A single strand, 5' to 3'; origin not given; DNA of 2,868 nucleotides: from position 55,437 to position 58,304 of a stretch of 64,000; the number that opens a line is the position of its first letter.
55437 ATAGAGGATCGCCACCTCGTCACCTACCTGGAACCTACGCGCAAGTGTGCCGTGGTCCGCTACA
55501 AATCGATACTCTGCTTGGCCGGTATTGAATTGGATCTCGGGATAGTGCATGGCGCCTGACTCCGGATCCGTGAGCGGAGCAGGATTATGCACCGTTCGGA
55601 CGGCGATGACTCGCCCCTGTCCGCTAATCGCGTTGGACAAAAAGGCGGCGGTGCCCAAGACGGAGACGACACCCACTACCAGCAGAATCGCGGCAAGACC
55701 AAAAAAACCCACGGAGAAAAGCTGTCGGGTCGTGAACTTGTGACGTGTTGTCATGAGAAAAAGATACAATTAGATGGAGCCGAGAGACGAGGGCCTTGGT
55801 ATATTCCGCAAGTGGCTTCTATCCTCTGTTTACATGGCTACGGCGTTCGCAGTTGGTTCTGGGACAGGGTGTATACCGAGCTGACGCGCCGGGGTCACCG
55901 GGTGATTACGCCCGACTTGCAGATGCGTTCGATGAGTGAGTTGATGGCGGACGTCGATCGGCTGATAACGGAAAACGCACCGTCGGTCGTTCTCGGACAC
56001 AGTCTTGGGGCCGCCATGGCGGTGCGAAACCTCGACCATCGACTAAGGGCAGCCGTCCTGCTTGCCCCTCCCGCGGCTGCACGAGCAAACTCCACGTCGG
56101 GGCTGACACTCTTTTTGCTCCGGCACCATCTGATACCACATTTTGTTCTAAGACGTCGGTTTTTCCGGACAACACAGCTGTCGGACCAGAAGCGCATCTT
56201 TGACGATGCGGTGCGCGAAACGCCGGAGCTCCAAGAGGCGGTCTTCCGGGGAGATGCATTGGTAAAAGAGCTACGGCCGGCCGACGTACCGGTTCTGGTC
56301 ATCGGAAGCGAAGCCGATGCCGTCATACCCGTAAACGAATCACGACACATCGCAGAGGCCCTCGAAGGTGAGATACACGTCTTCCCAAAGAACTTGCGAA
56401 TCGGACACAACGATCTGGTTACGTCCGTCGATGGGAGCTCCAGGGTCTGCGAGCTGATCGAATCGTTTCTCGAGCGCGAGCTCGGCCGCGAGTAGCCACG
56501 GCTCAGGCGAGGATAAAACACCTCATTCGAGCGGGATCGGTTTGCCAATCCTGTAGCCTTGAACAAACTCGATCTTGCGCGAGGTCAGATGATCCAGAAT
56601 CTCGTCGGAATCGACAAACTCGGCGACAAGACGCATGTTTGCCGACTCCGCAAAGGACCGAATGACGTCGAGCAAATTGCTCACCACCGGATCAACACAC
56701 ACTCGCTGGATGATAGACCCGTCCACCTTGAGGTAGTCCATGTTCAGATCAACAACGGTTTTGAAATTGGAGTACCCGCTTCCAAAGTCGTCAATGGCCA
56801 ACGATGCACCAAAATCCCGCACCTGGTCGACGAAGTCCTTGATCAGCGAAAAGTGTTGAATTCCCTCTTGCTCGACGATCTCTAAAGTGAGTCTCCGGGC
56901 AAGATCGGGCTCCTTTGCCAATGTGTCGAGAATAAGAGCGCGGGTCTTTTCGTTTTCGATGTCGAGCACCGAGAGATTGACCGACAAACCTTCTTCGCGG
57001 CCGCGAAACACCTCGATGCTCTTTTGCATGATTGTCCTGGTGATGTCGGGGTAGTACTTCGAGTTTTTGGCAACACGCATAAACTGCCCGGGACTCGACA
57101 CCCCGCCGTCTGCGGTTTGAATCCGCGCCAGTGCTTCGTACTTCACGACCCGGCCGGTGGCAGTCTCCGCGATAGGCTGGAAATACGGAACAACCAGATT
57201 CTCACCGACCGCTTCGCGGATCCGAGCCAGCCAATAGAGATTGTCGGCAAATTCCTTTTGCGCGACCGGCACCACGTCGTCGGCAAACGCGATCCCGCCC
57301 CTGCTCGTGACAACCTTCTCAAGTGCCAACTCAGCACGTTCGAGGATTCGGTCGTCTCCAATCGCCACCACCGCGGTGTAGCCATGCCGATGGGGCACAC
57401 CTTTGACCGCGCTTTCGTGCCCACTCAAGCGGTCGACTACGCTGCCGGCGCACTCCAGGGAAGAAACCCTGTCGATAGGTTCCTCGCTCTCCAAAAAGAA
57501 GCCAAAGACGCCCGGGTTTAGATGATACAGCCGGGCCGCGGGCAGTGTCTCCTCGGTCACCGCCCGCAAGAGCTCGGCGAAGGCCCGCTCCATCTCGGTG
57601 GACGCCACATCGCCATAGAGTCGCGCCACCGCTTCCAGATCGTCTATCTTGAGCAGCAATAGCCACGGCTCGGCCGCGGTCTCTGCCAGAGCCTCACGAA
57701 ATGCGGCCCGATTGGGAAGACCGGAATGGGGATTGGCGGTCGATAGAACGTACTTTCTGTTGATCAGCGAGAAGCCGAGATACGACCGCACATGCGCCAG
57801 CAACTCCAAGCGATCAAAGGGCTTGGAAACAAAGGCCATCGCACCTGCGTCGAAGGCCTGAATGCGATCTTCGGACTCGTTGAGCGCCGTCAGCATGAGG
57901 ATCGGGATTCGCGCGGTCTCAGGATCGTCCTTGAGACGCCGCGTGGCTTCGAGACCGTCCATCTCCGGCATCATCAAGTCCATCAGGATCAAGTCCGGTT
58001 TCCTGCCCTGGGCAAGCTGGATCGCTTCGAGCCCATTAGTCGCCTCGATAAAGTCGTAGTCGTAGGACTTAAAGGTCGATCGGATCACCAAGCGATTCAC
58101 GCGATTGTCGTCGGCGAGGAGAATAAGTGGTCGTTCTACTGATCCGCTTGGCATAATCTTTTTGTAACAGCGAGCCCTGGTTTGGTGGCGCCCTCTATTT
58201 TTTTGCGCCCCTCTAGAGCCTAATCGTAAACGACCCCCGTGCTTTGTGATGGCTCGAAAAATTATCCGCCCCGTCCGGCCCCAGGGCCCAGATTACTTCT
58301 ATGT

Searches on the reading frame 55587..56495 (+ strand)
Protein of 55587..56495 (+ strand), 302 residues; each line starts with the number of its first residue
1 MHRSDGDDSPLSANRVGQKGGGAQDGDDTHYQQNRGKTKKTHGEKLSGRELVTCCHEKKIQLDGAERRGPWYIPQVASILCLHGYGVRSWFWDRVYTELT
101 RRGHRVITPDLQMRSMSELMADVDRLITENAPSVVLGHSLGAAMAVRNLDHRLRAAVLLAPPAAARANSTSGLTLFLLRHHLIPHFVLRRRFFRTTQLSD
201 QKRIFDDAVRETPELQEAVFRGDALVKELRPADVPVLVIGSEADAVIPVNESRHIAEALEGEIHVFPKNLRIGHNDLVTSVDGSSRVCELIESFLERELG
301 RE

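Call 71: search_protein_families(library=pfam, proteins=[window:55587-56495:+], max_evalue=0.0001)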
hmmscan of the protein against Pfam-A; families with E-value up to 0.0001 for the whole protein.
window:55587-56495:+ (302 aa): 4 families
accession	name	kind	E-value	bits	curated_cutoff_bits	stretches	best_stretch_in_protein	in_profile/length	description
PF12697.13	Abhydrolase_6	-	9.8e-16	59.5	26.3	1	79-254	1-188/217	Alpha/beta hydrolase family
PF12146.15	Hydrolase_4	-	9.9e-11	41.8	27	1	77-262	5-223/239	Serine aminopeptidase, S33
PF06821.19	Ser_hydrolase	-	1.6e-07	31.8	22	0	82-169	4-99/172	Serine hydrolase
PF00561.26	Abhydrolase_1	-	2e-06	28.1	25.8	0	79-165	3-119/245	alpha/beta hydrolase fold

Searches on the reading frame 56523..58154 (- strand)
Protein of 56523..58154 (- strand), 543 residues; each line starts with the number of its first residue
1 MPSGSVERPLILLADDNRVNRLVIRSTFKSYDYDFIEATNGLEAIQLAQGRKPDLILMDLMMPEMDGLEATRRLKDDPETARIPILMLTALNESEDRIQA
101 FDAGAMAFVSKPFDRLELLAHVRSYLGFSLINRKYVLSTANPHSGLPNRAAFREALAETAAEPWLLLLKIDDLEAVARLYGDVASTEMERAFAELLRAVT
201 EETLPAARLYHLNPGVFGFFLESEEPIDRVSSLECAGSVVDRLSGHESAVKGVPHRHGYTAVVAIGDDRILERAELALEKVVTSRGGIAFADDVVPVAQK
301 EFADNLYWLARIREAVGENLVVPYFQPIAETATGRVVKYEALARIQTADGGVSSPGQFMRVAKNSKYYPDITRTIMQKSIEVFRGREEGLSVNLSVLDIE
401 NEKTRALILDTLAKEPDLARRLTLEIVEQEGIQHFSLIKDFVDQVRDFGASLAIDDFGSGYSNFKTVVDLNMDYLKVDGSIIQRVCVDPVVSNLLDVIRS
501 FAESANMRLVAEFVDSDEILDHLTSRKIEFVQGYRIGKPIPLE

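Call 84: search_protein_families(library=pfam, proteins=[window:56523-58154:-], max_evalue=0.00001)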
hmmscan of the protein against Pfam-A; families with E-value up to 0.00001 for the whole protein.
window:56523-58154:- (543 aa): 2 families
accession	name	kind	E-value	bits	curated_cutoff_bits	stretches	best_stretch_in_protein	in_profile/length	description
PF00563.25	EAL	-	3.7e-49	167.7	31.3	1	311-539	3-236/236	EAL domain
PF00072.30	Response_reg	-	2.3e-30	105.5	30.2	1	11-123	1-111/111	Response regulator receiver domain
